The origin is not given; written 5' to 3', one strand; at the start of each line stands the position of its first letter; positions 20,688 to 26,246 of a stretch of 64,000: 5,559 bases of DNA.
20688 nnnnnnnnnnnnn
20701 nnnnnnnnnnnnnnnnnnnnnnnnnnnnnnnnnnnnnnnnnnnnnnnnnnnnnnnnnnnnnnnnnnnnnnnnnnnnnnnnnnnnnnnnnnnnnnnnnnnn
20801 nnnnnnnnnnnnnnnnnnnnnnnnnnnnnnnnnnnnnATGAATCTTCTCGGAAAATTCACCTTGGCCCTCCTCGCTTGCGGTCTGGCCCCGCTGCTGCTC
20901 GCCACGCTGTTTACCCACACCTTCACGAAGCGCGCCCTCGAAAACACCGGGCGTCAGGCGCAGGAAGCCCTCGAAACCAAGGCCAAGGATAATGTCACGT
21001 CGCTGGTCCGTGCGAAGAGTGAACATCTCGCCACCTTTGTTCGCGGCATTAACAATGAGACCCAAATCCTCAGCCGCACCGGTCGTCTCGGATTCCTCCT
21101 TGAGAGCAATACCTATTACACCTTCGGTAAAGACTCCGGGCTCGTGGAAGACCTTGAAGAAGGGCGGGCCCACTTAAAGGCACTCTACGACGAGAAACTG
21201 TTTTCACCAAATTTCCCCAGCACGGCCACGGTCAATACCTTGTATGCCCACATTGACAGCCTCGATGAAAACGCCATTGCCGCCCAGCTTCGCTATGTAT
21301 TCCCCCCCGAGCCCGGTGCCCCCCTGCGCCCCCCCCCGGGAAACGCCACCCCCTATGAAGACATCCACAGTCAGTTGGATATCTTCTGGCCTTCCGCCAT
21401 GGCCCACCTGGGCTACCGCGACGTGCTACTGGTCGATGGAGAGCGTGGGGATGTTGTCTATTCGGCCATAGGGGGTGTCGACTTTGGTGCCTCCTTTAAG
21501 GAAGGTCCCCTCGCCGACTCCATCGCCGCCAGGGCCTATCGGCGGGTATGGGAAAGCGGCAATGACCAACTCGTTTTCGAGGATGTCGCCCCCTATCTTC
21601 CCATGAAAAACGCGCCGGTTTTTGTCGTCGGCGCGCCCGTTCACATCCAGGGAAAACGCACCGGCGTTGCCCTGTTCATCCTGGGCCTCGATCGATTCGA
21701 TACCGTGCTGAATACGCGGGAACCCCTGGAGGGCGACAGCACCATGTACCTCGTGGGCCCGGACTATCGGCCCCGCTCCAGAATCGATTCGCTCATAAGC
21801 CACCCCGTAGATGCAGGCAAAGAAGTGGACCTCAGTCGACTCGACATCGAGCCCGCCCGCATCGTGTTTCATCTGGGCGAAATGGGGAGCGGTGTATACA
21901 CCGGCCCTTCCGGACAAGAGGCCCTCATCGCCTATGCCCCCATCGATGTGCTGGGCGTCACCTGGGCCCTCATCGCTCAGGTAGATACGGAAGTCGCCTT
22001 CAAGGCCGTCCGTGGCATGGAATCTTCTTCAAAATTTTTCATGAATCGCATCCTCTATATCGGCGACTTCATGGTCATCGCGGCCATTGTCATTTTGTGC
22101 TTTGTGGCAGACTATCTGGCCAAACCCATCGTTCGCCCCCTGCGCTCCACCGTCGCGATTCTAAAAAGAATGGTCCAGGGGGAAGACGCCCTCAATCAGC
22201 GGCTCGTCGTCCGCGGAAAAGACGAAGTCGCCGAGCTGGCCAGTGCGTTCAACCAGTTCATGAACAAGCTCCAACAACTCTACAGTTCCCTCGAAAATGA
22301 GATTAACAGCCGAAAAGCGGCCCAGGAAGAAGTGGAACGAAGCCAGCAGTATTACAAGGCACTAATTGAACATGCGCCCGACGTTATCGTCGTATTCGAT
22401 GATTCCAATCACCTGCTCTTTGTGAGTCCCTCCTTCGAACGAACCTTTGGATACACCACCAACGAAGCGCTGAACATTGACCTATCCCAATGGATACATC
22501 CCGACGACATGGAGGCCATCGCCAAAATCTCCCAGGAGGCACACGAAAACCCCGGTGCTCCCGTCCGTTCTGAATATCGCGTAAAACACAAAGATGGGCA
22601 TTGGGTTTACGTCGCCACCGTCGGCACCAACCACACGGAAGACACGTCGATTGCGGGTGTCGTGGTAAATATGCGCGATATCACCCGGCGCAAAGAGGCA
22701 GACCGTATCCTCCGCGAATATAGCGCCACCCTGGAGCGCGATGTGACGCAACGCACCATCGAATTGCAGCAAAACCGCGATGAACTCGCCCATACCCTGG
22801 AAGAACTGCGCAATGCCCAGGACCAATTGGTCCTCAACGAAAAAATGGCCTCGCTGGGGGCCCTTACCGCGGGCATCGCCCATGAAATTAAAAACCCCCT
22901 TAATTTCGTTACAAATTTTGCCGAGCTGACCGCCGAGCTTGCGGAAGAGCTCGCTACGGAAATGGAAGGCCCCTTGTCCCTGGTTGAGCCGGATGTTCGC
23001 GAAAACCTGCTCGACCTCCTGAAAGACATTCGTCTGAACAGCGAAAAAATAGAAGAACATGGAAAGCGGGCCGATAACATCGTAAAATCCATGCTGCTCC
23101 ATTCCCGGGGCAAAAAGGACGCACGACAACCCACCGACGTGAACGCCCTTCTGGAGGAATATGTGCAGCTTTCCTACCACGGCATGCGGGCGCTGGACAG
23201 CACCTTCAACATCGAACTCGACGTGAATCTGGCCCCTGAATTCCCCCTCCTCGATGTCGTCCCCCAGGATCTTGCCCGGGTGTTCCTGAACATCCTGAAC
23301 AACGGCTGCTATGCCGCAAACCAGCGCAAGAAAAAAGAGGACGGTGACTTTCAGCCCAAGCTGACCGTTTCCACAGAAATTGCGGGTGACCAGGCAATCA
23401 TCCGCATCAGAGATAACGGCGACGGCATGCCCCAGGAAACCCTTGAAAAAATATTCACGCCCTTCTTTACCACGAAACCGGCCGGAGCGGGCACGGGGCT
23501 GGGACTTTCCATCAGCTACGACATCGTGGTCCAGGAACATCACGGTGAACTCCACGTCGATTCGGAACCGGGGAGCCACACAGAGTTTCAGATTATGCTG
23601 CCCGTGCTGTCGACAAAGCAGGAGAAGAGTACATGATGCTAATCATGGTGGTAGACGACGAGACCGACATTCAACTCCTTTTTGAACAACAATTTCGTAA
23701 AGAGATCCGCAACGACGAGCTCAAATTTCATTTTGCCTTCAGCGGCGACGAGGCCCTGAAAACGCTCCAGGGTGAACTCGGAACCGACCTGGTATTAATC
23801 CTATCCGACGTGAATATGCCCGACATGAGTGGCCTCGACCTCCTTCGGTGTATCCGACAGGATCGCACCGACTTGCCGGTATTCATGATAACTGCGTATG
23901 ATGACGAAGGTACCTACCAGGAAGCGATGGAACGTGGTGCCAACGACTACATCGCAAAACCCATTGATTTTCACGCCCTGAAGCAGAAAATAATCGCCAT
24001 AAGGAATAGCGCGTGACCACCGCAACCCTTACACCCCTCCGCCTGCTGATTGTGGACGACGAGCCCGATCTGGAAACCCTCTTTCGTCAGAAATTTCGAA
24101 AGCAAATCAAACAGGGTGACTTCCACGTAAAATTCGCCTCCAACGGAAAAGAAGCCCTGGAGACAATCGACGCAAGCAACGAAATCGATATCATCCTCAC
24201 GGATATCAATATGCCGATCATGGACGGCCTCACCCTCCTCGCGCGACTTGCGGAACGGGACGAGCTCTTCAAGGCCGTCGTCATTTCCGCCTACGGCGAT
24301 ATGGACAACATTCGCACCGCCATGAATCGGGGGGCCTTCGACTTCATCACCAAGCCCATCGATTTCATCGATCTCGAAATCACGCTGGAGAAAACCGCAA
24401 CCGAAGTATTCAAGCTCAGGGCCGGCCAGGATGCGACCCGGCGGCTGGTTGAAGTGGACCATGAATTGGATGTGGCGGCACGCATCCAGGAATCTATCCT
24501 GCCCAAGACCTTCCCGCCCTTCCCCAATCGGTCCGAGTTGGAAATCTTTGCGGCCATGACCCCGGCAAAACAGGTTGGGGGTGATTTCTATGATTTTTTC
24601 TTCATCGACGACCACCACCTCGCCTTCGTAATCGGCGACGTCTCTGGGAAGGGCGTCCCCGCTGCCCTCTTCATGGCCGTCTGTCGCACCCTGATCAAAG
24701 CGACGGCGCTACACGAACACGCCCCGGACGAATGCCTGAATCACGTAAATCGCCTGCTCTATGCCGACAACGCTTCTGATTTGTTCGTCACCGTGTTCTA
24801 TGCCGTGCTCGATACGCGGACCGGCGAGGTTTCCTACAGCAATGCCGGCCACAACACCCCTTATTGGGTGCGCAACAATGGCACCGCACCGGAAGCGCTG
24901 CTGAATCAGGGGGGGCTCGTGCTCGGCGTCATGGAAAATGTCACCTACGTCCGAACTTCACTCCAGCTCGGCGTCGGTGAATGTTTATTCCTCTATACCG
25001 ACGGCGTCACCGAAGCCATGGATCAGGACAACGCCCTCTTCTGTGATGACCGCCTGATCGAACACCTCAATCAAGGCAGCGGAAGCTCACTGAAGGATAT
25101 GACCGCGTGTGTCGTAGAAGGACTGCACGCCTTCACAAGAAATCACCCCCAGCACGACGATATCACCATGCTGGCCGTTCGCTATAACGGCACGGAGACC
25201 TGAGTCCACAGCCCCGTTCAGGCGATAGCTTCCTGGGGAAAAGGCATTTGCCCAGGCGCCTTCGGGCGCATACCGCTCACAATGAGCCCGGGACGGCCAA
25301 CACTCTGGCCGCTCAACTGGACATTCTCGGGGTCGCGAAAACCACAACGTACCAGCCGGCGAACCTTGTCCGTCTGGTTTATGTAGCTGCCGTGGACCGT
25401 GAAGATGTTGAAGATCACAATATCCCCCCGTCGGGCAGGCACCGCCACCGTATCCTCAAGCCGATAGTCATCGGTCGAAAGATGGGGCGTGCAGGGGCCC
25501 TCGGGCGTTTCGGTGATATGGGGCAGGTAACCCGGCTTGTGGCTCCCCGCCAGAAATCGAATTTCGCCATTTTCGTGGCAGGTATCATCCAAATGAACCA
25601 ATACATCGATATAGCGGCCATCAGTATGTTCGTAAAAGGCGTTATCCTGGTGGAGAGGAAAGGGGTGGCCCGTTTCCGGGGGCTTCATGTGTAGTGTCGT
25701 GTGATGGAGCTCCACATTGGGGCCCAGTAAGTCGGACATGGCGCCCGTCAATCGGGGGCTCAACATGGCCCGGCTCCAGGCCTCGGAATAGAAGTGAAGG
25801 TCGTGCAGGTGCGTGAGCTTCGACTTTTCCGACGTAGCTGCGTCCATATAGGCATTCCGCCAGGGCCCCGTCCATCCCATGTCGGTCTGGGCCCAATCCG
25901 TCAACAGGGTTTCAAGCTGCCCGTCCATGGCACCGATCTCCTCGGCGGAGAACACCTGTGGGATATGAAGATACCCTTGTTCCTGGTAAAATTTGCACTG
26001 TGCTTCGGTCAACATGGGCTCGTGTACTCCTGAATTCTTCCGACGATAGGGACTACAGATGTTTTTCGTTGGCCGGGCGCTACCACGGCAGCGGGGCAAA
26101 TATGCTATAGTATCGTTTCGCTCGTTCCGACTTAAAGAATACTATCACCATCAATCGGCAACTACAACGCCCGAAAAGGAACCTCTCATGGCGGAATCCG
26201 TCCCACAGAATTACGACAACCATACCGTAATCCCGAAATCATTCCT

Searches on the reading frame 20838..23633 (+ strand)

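Call 23: search_protein_families(library=pfam, proteins=[window:20838-23633:+], max_evalue=0.001)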
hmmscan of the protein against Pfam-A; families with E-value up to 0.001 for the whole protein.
window:20838-23633:+ (932 aa): 10 families
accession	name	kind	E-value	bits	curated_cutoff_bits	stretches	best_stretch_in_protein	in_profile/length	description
PF02518.31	HATPase_c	-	2.6e-22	79.8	26.4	1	809-923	3-109/111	Histidine kinase-, DNA gyrase B-, and HSP90-like ATPase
PF08447.18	PAS_3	-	6.1e-15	55.7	25.6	1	527-602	2-79/89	PAS fold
PF00989.32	PAS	-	9.7e-10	38.9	22.6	1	505-615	2-113/113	PAS fold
PF00672.30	HAMP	-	1e-09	39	25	1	427-480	2-53/53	HAMP domain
PF13426.13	PAS_9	-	2.2e-08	34.7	27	1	516-616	3-102/103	PAS domain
PF13188.13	PAS_8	-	1.6e-07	31.4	21.8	1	505-561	2-58/65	PAS domain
PF08448.16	PAS_4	-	3e-07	31.1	23.1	1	511-620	2-110/110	PAS fold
PF00512.31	HisKA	-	1.3e-05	25.6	26.9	1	673-757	2-62/66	His Kinase A (phospho-acceptor) domain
PF14501.12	HATPase_c_5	-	7.7e-05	23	22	1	809-921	3-101/102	GHKL domain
PF19443.4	DAHL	-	0.00026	21.2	38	1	623-684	14-79/221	DAHL domain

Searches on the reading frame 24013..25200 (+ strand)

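Call 4: search_protein_families(library=pfam, proteins=[window:24013-25200:+], max_evalue=0.01)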
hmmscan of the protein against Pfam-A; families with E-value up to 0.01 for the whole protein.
window:24013-25200:+ (396 aa): 2 families
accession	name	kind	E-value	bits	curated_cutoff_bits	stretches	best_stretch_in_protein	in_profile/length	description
PF07228.17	SpoIIE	-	1.8e-54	185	25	1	199-391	1-191/192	Stage II sporulation protein E (SpoIIE)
PF00072.30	Response_reg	-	1.2e-24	87.1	30.2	1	12-122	2-107/111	Response regulator receiver domain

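Call 5: search_protein_families(library=ncbifam, proteins=[window:24013-25200:+], max_evalue=0.01)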
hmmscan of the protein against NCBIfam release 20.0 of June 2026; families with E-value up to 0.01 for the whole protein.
window:24013-25200:+ (396 aa): 97 families (the best 25 are shown)
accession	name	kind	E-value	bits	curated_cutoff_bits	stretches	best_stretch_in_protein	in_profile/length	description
NF045505.1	RR_RssB_Pseudo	equivalog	1.1e-35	123.5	700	1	10-389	7-389/394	two-component system response regulator RssB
NF007969.0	PRK10693.1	equivalog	1.3e-20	73.7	329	1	5-259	4-262/337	two-component system response regulator RssB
NF008469.0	PRK11361.1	equivalog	1.2e-17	63.8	714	1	10-128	6-119/461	acetoacetate metabolism transcriptional regulator AtoC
TIGR02875.1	spore_0_A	equivalog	2.1e-17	63.2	200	1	8-162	2-156/262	sporulation transcription factor Spo0A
TIGR01818.1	ntrC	equivalog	3.2e-17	62.5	558.6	1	12-134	2-118/463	nitrogen regulation protein NR(I)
NF053512.1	nitric_RR_NosR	exception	5.5e-17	61.9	400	1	11-139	1-124/422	response regulator c-di-GMP phosphodiesterase, NosR family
NF051870.1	NAssimRespRegNtrX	equivalog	1.9e-15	56.7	600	1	11-153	4-142/452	nitrogen assimilation response regulator NtrX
NF038263.1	prot_phos_SiaA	equivalog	4.1e-15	55.4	700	1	147-391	410-657/658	biofilm regulation protein phosphatase SiaA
NF011695.0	PRK15115.1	equivalog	5.2e-15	55.1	763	1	7-126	5-119/445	two-component system response regulator GlrR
NF006900.1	PRK09390.1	equivalog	1.5e-14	54.1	255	1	12-129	8-120/203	response regulator FixJ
NF008176.1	PRK10923.1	equivalog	1.6e-14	53.4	620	1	26-131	17-120/469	nitrogen regulation protein NR(I)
NF008099.0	PRK10841.1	equivalog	2.5e-14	52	920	1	9-136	825-947/949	two-component system sensor histidine kinase RcsC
NF001965.0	PRK00742.1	subfamily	5.6e-14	52.1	293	1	8-130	3-121/357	chemotaxis-specific protein-glutamate methyltransferase CheB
NF012023.0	PRK15479.1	equivalog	1e-13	51.3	337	1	9-125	1-112/224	transcriptional regulator TctD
NF007135.0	PRK09581.1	equivalog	1.5e-13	50.4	474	1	10-123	4-114/457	PleD family two-component system response regulator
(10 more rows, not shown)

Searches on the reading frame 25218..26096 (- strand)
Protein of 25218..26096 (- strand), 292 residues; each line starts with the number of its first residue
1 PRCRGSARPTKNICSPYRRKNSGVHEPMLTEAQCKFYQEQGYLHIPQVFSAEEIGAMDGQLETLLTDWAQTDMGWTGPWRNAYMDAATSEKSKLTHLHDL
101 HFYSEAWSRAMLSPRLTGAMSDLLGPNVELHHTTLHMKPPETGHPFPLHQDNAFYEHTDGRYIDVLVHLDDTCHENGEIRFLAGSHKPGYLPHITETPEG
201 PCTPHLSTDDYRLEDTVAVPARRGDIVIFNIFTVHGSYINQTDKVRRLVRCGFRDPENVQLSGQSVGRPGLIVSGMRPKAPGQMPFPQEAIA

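Call 23: search_protein_families(library=pfam, proteins=[window:25218-26096:-], max_evalue=0.001)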
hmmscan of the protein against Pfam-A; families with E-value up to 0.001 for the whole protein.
window:25218-26096:- (292 aa): 1 family
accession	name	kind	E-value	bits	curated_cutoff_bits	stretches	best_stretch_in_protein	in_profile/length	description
PF05721.19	PhyH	-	1.5e-31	110.8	22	1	37-247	1-212/213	Phytanoyl-CoA dioxygenase (PhyH)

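Call 71: search_protein_families(library=ncbifam, proteins=[window:25218-26096:-], max_evalue=0.1)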
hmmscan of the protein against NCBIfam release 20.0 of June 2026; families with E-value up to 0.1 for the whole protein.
window:25218-26096:- (292 aa): 5 families
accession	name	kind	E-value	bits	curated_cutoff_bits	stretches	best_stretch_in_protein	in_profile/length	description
TIGR02408.1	ectoine_ThpD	equivalog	4.4e-13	49.2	336.5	1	28-219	16-201/277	ectoine hydroxylase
NF052437.1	MPhHdxlPhnYGIM8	equivalog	2.1e-11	43.7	500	1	29-249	5-209/260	methylphosphonate hydroxylase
NF045813.1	DxPntBtaHylase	equivalog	2.4e-05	23.8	550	1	31-242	19-233/285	1-deoxypentalenic acid 11-beta-hydroxylase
TIGR01762.1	chlorin-enz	subfamily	0.00017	21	226.3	1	29-187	3-158/288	chlorinating enzyme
TIGR04324.1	SpoChoClust_2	subfamily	0.032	13.8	150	1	219-254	178-213/248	sporadic carbohydrate cluster 2OG-Fe(II) oxygenase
